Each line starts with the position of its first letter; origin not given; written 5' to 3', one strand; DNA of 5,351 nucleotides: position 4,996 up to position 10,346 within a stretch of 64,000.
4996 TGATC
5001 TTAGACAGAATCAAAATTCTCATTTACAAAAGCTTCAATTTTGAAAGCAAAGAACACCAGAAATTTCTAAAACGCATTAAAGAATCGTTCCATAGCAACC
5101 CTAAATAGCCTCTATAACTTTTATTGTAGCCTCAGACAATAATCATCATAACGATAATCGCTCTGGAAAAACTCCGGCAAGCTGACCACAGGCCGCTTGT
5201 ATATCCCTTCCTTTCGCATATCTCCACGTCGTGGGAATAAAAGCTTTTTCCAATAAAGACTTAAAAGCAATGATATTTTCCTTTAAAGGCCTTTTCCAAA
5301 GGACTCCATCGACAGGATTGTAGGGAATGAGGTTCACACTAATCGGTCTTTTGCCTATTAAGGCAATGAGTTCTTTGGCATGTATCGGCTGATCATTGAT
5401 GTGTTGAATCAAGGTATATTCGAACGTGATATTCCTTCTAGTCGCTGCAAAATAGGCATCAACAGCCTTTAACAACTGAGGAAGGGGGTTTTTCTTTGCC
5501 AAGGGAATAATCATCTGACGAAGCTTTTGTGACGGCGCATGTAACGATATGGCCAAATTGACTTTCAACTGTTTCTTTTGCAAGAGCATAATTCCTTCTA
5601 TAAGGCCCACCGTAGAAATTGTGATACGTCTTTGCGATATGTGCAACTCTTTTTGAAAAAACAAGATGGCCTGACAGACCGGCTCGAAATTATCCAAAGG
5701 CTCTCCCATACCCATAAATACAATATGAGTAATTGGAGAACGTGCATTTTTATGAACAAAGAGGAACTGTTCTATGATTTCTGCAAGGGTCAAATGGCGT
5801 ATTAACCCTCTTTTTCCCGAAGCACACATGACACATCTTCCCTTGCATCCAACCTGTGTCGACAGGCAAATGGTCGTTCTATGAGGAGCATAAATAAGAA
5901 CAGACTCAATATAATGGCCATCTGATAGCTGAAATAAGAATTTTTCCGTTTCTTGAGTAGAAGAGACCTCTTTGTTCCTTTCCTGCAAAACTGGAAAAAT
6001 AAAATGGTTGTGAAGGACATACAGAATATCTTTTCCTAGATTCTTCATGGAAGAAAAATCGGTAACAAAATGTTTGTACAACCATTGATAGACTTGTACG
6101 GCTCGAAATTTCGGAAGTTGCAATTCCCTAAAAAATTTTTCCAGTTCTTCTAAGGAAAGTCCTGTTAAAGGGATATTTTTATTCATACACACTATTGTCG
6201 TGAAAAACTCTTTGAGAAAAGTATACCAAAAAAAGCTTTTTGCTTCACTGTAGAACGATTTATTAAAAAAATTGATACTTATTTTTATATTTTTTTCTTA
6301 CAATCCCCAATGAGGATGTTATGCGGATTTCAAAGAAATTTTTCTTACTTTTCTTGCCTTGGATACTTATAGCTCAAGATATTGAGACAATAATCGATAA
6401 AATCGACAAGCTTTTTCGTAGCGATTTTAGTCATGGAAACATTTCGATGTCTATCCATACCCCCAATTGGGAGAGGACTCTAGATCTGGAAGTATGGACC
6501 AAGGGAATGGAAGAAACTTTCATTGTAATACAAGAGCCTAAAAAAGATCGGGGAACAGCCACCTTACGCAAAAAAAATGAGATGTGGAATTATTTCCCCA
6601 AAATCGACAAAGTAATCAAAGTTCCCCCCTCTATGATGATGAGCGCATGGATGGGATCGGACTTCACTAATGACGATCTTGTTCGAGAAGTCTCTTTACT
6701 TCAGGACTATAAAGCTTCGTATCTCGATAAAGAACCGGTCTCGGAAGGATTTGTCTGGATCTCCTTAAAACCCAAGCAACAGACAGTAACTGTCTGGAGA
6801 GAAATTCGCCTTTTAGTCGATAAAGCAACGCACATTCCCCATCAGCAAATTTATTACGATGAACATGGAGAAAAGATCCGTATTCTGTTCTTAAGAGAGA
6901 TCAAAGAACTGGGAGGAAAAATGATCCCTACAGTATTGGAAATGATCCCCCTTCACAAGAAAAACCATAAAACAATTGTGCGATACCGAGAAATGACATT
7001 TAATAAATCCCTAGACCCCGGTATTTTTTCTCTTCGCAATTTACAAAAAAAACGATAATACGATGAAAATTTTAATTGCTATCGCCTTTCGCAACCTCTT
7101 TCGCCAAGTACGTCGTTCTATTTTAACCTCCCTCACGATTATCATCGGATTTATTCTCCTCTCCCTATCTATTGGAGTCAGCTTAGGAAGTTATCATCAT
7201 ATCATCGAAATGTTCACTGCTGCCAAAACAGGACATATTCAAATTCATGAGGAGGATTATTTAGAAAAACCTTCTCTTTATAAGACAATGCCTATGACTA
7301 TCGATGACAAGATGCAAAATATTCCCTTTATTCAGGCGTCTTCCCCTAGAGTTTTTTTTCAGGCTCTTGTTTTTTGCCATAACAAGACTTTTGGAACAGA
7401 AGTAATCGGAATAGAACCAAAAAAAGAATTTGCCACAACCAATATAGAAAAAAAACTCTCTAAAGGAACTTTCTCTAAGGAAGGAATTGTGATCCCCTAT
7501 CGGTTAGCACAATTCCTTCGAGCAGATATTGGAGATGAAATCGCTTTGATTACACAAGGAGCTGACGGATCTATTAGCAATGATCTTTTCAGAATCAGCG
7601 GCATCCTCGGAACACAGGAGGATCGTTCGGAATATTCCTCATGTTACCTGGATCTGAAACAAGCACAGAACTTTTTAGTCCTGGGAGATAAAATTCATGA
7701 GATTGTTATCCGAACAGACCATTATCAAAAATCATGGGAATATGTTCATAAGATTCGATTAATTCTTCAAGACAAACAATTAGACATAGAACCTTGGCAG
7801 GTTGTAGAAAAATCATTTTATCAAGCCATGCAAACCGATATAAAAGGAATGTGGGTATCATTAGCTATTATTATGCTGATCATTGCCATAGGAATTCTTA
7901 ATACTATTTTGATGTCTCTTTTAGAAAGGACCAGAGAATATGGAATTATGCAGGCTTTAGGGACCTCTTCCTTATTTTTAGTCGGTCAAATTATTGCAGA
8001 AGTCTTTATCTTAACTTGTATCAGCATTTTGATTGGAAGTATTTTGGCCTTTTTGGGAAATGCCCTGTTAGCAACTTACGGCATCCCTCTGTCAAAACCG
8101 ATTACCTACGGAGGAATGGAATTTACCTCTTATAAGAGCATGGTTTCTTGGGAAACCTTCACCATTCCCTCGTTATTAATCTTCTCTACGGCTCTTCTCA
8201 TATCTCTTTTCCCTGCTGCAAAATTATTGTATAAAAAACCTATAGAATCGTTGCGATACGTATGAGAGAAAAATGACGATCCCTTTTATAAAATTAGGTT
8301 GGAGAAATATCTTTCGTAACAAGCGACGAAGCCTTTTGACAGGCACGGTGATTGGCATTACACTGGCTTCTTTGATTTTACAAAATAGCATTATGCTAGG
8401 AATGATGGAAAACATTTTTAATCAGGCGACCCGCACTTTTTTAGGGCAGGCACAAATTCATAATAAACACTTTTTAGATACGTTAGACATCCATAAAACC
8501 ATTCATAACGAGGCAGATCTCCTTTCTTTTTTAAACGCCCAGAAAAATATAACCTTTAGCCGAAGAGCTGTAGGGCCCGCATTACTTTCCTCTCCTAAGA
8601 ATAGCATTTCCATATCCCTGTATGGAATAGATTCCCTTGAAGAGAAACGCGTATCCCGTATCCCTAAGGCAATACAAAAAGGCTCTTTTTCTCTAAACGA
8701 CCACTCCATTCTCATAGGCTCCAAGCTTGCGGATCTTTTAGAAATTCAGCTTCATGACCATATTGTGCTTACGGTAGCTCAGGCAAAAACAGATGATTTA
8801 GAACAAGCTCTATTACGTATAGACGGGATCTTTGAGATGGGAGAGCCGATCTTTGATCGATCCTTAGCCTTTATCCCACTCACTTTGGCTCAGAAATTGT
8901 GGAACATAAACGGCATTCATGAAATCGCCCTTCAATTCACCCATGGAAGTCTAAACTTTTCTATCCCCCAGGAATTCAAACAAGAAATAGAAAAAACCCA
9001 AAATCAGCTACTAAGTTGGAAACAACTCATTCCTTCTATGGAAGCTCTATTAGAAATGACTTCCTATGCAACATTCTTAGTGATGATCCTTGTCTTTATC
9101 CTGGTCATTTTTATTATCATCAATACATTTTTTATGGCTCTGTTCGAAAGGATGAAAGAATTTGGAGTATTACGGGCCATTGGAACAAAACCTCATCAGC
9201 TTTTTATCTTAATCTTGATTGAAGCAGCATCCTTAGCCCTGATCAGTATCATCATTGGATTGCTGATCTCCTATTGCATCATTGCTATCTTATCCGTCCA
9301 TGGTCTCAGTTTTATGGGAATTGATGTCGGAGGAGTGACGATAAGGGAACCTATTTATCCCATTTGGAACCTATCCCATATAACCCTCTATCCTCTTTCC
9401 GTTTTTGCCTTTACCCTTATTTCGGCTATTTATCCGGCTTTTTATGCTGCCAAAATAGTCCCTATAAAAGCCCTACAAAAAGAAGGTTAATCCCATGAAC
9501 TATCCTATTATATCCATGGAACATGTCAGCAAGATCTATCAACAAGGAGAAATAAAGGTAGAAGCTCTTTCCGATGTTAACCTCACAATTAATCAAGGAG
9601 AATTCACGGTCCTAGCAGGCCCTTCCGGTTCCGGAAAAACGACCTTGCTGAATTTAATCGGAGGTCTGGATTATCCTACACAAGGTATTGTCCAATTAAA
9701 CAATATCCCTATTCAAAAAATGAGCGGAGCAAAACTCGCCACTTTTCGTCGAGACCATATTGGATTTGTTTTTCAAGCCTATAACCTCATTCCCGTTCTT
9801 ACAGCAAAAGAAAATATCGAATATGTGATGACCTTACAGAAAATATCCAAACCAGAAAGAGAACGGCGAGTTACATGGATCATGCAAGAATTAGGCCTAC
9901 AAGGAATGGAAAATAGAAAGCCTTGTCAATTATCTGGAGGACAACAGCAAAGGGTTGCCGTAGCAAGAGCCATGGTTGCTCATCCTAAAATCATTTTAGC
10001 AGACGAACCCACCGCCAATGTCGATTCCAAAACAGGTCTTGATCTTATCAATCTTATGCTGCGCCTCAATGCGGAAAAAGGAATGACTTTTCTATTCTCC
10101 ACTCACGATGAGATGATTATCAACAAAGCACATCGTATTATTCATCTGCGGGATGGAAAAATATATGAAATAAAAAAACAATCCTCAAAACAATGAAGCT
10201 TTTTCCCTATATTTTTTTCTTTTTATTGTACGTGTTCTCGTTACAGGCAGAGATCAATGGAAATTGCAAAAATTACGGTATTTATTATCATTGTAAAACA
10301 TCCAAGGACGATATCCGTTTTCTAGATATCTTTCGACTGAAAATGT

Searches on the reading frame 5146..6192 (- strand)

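Call 53: search_protein_families(library=pfam, proteins=[window:5146-6192:-], max_evalue=0.001)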
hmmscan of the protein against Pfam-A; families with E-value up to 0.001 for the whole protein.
window:5146-6192:- (348 aa): 2 families
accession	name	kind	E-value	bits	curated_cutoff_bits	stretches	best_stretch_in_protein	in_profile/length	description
PF21016.3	RlmN_N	-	2.6e-15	56.4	24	1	9-61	3-55/60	Ribosomal RNA large subunit methyltransferase N-terminal domain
PF04055.27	Radical_SAM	-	1.6e-13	51.6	29.5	1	111-270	2-159/166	Radical SAM superfamily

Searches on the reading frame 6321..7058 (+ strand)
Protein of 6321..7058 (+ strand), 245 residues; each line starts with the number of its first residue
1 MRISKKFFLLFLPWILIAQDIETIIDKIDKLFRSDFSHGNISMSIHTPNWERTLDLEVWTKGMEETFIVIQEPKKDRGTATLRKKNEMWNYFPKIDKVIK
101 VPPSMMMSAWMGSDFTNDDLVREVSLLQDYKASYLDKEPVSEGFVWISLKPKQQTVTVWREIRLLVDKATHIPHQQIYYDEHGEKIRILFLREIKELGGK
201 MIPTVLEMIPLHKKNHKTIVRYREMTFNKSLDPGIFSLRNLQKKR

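Call 53: search_protein_families(library=pfam, proteins=[window:6321-7058:+], max_evalue=0.001)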
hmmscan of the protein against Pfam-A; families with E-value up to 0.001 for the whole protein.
window:6321-7058:+ (245 aa): 1 family
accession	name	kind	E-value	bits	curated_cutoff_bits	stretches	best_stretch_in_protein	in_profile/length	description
PF17131.11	LolA_like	-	1.3e-46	159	30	1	63-243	2-184/184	Outer membrane lipoprotein-sorting protein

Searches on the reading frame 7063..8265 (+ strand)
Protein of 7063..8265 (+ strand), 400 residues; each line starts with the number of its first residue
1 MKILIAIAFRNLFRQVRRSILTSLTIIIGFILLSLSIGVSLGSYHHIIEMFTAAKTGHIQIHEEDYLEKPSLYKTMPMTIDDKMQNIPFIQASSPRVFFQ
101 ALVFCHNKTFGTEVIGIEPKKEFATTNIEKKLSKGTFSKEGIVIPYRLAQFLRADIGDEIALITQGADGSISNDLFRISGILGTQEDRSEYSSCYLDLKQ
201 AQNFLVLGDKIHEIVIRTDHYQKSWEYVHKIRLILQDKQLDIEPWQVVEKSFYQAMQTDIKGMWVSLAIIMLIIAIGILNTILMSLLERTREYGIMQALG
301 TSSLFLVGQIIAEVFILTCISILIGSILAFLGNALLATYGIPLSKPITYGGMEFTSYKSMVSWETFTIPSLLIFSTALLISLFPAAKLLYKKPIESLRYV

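Call 53: search_protein_families(library=pfam, proteins=[window:7063-8265:+], max_evalue=0.001)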
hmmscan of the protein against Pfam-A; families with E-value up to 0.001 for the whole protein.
window:7063-8265:+ (400 aa): 2 families
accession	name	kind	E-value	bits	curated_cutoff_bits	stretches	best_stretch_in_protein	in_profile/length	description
PF02687.27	FtsX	-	6.6e-14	52.4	25.5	1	265-393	2-120/120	FtsX-like permease C-terminal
PF12704.14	MacB_PCD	-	2.2e-12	48.1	27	1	19-219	1-192/207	MacB-like periplasmic core domain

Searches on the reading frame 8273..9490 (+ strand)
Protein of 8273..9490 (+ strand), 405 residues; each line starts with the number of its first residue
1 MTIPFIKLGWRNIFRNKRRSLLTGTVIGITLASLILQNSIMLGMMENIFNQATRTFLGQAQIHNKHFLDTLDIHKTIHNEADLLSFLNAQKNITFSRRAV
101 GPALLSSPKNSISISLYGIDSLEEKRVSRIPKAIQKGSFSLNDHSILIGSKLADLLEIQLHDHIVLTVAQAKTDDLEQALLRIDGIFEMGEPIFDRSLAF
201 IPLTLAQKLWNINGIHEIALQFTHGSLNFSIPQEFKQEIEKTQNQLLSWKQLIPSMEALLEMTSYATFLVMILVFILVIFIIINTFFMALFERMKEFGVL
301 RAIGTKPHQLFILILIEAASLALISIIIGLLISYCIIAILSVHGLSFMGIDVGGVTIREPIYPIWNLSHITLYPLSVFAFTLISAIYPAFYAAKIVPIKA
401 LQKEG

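Call 53: search_protein_families(library=pfam, proteins=[window:8273-9490:+], max_evalue=0.001)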
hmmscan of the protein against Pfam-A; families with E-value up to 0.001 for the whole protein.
window:8273-9490:+ (405 aa): 1 family
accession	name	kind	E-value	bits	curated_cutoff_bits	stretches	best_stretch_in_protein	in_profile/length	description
PF02687.27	FtsX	-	1.8e-14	54.2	25.5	1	269-396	2-119/120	FtsX-like permease C-terminal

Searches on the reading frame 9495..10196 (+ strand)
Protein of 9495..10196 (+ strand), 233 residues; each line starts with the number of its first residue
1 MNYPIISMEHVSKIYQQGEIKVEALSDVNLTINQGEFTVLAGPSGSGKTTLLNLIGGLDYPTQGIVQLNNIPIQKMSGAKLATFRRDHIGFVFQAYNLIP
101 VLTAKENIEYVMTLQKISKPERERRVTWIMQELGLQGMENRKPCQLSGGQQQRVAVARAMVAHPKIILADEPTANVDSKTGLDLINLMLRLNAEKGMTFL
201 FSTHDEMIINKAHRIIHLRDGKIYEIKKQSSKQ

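Call 53: search_protein_families(library=pfam, proteins=[window:9495-10196:+], max_evalue=0.001)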
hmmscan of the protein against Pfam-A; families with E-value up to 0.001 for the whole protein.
window:9495-10196:+ (233 aa): 6 families
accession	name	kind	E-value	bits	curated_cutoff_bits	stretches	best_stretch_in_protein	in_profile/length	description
PF00005.33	ABC_tran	-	1.5e-38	133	25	1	25-174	1-137/137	ABC transporter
PF13304.12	AAA_21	-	2.4e-05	25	27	0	37-72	1-35/304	AAA domain, putative AbiEii toxin, Type IV TA system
PF02463.25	SMC_N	-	7e-05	22.8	40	0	120-219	135-212/220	RecF/RecN/SMC N terminal domain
PF03193.22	RsgA_GTPase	-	7.3e-05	23.1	30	1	23-61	95-133/174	RsgA GTPase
PF13401.12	AAA_22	-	0.00036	21.3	27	0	35-201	5-120/130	AAA domain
PF13555.12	AAA_29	-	0.00073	19.7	27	0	29-53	16-40/61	P-loop containing region of AAA domain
